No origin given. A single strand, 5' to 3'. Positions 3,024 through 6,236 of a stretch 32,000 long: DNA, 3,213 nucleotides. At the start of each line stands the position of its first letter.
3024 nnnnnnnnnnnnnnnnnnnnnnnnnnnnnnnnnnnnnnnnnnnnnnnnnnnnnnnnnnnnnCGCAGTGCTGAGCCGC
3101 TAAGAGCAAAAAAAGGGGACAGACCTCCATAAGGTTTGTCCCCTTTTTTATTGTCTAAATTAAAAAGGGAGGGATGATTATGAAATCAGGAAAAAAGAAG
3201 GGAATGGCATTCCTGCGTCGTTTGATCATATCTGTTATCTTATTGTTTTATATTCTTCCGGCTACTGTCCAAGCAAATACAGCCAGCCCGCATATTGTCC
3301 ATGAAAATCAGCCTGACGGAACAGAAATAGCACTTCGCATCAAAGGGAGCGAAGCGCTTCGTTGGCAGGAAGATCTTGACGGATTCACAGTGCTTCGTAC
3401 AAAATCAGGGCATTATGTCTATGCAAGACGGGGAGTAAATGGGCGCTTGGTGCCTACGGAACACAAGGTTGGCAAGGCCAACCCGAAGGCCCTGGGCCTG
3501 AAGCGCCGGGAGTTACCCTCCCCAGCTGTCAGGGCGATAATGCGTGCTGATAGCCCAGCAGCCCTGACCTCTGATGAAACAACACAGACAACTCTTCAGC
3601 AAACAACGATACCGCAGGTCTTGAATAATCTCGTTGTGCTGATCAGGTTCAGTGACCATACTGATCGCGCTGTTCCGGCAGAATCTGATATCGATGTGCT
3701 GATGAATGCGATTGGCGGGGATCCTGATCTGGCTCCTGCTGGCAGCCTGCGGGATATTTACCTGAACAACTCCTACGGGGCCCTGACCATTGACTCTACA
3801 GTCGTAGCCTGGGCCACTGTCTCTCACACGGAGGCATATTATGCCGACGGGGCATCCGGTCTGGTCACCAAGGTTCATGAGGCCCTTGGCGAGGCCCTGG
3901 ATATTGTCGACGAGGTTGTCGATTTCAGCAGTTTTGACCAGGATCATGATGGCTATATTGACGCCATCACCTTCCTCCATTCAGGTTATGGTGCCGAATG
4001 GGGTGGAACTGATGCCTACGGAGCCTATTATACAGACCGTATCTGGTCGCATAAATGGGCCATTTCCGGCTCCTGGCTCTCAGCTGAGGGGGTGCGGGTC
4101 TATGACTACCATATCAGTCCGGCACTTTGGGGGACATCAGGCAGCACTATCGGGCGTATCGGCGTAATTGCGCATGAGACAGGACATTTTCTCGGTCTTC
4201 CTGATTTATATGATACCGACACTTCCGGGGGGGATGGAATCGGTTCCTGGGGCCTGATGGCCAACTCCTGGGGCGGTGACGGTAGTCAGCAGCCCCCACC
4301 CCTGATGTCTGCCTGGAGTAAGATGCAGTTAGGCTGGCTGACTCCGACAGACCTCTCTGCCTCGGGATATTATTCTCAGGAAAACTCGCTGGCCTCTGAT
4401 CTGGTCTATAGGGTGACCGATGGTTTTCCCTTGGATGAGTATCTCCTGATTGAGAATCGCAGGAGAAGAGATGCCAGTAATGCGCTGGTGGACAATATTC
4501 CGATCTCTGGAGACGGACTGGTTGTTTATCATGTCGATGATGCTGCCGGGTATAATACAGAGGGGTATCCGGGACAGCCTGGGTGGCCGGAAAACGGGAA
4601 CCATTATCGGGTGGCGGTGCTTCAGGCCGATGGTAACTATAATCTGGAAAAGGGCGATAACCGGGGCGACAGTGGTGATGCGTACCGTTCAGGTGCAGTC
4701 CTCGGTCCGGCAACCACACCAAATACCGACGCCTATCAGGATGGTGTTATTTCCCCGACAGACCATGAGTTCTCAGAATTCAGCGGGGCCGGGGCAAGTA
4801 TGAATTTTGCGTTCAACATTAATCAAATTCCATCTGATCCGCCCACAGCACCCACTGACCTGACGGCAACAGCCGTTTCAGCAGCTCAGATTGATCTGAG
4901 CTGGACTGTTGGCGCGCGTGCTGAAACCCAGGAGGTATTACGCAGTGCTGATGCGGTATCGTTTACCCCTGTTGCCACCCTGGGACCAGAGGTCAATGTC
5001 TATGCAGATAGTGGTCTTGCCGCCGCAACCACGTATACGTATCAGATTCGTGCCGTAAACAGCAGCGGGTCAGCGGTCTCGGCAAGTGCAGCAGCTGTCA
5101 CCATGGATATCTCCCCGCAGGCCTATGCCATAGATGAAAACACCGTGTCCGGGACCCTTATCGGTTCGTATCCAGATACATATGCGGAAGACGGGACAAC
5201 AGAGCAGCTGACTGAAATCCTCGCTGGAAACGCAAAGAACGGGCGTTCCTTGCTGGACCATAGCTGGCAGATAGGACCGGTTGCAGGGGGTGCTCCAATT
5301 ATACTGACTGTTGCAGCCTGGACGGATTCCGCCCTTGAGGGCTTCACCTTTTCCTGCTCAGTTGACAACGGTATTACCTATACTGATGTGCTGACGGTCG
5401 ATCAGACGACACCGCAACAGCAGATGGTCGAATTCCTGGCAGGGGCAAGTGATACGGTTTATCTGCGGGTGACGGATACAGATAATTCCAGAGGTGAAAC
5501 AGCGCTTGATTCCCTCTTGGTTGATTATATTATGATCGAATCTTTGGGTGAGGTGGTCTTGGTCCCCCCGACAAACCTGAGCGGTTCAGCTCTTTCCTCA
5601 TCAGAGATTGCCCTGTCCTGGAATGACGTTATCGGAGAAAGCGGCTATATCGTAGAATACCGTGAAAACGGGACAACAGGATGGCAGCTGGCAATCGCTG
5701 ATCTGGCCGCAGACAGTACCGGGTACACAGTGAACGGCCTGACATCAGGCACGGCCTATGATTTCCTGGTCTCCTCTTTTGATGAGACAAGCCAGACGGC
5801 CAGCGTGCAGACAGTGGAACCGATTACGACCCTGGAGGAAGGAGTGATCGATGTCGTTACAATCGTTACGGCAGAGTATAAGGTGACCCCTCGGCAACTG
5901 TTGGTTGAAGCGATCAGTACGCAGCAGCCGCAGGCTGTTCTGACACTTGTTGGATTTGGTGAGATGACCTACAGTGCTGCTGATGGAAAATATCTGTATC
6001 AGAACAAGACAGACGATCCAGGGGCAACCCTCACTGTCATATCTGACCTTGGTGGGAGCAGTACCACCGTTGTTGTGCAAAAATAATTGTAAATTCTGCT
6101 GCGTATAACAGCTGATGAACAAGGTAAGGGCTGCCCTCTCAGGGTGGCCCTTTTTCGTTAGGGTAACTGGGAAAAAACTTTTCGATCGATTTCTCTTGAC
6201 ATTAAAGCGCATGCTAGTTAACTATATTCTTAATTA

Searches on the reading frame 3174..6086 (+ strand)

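Call 13: search_protein_families(library=pfam, proteins=[window:3174-6086:+])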
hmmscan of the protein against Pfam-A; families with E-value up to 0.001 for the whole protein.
window:3174-6086:+ (970 aa): 3 families
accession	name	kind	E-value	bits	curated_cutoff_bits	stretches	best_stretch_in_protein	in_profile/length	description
PF05547.17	Peptidase_M6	-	1.3e-19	71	22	1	191-386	69-289/294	Immune inhibitor A peptidase M6, catalytic domain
PF00041.27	fn3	-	6.2e-13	49.2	25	1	798-872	2-72/84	Fibronectin type III domain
PF25059.1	FN3_DSCAM-DSCAML_C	-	2.4e-06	28.2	39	0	824-877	22-73/89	DSCAM/DSCAML C-terminal Fn3-like domain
